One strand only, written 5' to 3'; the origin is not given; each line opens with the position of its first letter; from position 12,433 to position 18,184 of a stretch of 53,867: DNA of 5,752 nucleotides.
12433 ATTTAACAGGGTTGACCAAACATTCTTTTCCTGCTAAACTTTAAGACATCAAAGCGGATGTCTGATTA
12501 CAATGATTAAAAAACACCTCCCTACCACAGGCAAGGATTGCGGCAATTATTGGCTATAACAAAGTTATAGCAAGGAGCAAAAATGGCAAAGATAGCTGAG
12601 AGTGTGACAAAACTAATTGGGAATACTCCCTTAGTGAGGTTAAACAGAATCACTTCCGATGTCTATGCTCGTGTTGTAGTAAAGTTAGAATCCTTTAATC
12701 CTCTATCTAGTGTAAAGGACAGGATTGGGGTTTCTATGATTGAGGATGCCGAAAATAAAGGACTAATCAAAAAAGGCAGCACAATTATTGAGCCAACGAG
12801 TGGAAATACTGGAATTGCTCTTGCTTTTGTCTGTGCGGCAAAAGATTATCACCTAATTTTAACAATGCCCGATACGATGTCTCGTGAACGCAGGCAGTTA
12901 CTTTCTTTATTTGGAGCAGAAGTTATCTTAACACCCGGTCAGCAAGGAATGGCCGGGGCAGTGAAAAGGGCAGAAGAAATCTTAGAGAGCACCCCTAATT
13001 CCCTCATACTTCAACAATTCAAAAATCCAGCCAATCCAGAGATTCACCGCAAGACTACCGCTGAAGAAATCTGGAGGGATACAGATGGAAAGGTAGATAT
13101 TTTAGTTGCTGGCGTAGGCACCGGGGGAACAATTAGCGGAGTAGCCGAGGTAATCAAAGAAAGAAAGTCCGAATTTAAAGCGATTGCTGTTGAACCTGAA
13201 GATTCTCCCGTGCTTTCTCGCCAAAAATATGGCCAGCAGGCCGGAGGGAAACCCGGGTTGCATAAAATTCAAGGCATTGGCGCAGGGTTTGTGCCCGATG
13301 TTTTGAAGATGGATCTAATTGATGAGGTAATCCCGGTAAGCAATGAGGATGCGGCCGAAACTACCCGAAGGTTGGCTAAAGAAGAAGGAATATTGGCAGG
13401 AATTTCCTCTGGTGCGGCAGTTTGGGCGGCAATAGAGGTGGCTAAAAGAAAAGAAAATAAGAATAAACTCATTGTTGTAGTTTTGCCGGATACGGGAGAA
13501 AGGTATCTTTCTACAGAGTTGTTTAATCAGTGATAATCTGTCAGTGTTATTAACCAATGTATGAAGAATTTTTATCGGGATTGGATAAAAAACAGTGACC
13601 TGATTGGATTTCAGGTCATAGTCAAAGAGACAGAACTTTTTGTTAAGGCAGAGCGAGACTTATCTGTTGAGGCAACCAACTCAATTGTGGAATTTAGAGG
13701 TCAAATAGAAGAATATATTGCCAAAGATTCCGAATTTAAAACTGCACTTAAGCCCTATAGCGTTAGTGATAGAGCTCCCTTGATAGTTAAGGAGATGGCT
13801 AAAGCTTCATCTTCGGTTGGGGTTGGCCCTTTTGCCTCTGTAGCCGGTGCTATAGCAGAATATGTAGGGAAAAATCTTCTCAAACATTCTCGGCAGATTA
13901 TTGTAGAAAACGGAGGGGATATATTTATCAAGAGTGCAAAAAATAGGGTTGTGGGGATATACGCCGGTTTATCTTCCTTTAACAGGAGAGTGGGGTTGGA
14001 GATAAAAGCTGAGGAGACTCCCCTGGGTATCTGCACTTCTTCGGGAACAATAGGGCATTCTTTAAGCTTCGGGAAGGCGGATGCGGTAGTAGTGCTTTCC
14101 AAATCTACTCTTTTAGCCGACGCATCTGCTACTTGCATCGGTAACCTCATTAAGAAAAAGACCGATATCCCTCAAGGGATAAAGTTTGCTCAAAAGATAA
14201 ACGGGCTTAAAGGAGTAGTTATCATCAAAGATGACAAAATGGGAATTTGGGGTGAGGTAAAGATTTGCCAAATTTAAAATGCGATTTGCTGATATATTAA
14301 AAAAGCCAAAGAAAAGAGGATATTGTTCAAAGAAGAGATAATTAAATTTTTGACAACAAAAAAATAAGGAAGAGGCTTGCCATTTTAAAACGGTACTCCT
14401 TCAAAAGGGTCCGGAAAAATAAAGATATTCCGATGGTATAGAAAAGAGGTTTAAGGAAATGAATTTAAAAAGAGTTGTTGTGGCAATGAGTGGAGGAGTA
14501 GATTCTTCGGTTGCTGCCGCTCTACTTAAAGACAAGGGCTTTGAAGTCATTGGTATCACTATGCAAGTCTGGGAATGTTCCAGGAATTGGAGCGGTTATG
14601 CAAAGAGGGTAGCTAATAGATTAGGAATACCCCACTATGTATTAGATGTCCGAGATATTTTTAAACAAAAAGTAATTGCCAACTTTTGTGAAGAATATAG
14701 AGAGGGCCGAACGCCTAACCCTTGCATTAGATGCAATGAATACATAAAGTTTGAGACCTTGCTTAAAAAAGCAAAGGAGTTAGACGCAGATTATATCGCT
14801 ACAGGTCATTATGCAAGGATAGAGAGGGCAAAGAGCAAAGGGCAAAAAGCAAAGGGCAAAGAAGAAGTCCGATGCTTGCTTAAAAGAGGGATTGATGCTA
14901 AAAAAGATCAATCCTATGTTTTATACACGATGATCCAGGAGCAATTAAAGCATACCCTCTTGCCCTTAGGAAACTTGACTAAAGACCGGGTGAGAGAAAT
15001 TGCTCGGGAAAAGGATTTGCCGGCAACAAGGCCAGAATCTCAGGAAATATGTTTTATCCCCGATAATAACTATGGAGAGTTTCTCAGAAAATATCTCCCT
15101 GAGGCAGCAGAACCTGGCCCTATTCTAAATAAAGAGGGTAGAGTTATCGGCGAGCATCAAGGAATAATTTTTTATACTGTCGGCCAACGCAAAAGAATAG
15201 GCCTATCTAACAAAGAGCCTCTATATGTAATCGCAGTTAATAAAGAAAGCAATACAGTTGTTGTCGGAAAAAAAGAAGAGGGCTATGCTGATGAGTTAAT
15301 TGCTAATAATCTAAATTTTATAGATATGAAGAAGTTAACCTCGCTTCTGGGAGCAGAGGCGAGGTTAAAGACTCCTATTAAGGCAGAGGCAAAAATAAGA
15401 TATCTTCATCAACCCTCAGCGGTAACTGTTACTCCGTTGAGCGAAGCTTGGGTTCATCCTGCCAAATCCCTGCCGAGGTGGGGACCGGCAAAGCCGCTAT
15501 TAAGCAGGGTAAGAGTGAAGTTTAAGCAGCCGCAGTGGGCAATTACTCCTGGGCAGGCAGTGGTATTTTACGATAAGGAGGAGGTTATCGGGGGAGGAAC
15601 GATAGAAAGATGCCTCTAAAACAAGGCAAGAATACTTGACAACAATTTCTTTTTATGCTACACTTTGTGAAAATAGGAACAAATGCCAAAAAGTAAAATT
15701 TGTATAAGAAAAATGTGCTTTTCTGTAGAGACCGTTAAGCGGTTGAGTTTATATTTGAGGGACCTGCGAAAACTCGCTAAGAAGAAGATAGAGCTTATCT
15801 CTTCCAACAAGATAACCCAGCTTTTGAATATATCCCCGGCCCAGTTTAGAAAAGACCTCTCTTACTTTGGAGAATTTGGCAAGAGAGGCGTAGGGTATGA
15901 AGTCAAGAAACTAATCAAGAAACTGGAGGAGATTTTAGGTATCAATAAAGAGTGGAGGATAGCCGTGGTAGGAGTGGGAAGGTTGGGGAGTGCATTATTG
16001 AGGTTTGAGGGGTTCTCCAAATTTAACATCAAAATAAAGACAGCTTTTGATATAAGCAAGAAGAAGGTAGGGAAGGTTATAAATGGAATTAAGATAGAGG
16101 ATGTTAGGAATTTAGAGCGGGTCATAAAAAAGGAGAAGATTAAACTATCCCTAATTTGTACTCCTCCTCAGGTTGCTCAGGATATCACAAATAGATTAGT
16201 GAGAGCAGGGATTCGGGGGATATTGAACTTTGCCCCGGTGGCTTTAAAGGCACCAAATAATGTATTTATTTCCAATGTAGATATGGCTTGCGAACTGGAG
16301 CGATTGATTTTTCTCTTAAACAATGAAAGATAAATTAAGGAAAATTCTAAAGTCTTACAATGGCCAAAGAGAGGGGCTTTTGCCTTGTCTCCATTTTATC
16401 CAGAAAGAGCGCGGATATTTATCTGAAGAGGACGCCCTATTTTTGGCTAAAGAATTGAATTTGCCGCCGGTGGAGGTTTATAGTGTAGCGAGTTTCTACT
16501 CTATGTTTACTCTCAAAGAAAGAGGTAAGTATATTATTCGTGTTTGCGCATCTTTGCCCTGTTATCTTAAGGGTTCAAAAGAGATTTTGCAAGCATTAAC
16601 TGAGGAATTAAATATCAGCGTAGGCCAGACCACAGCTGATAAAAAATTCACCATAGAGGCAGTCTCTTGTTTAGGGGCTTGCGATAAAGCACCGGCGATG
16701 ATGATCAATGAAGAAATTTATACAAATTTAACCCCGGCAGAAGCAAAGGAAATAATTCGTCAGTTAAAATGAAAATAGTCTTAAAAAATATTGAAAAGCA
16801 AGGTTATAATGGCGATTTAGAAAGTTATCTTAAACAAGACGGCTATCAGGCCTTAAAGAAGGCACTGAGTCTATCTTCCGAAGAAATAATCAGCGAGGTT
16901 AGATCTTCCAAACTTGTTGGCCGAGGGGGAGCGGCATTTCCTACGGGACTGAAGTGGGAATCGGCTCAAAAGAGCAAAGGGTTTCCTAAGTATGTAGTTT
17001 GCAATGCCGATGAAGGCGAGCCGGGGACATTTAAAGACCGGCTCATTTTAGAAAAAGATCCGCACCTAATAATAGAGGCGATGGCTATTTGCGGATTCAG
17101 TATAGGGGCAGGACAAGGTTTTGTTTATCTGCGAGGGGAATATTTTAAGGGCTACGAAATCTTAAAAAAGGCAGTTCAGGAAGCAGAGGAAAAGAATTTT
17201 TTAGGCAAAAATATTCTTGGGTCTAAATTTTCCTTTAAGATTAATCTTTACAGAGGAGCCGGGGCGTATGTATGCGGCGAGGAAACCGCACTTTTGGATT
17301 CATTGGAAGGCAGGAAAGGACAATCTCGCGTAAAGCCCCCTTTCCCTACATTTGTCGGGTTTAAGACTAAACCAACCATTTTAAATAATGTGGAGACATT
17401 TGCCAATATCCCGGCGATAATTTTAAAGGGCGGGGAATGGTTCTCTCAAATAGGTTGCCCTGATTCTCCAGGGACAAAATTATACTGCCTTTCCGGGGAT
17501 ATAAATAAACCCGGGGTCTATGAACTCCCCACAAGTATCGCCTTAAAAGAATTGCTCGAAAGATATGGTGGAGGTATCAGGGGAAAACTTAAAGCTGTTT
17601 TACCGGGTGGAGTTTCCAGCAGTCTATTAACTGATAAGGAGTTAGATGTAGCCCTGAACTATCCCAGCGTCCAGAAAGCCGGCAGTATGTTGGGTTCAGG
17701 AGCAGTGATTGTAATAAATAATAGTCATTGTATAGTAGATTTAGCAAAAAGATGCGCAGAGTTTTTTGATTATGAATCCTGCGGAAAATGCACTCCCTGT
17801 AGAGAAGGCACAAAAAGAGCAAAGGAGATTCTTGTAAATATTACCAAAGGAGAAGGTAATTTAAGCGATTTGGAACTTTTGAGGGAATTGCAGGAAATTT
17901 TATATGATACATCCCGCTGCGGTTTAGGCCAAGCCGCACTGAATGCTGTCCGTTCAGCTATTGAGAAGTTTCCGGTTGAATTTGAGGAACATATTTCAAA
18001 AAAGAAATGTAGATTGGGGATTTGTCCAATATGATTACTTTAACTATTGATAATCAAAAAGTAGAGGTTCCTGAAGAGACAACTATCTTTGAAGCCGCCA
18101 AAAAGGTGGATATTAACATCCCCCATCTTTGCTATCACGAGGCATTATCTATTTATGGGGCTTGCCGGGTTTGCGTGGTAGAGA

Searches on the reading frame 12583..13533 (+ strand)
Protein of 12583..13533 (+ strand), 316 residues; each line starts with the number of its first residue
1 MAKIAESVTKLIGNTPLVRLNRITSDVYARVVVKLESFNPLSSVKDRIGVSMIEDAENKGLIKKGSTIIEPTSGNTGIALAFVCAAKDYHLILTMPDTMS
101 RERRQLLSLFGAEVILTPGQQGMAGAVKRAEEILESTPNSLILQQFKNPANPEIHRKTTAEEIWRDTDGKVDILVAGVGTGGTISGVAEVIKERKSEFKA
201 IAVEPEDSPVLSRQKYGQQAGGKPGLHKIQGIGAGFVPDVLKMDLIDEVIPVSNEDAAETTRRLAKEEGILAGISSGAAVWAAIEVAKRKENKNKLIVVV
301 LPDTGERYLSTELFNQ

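Call 17: search_protein_families(library=pfam, proteins=[window:12583-13533:+], max_evalue=0.001)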
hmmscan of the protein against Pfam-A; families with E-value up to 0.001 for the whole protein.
window:12583-13533:+ (316 aa): 1 family
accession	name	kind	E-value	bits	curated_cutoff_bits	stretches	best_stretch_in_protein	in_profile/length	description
PF00291.31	PALP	-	1.7e-78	264.4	35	1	8-303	1-295/295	Pyridoxal-phosphate dependent enzyme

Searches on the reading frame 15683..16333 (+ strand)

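Call 17: search_protein_families(library=pfam, proteins=[window:15683-16333:+], max_evalue=0.001)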
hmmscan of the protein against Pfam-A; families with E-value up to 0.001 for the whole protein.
window:15683-16333:+ (216 aa): 3 families
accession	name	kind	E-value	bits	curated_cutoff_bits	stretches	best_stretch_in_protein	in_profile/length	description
PF02629.25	CoA_binding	-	7.2e-24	84.8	22.3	1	88-186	1-97/97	CoA binding domain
PF06971.19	Put_DNA-bind_N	-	1.4e-14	54.4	27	1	15-60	4-49/49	Putative DNA-binding protein N-terminus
PF01408.29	GFO_IDH_MocA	-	2.9e-08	34.9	24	1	92-178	2-88/120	Oxidoreductase family, NAD-binding Rossmann fold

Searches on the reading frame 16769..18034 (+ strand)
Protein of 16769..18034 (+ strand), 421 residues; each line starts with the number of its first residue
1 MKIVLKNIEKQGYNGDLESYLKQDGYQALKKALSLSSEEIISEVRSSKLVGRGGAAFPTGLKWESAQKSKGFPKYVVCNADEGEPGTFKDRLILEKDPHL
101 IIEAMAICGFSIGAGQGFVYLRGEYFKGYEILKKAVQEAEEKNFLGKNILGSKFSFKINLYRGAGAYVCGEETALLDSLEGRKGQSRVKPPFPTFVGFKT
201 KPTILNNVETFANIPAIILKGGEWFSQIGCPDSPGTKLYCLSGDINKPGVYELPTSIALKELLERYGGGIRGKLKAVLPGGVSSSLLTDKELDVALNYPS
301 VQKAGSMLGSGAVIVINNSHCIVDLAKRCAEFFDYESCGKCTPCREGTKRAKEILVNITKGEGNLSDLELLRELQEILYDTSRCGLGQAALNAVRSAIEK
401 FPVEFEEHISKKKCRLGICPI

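Call 17: search_protein_families(library=pfam, proteins=[window:16769-18034:+], max_evalue=0.001)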
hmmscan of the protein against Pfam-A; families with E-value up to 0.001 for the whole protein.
window:16769-18034:+ (421 aa): 4 families
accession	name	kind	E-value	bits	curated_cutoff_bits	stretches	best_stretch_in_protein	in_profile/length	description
PF01512.22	Complex1_51K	-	9.8e-45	152.6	31.2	1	44-215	1-149/150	Nuo51 FMN-binding domain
PF10589.14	NADH_4Fe-4S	-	1.5e-29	102.1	23.5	1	324-408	1-85/85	NADH-ubiquinone oxidoreductase-F iron-sulfur binding region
PF22461.2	SLBB_2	-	5.4e-07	30.1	27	1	237-295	1-62/79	SLBB domain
PF10531.15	SLBB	-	4.9e-05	23.5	27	1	239-272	2-35/55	SLBB domain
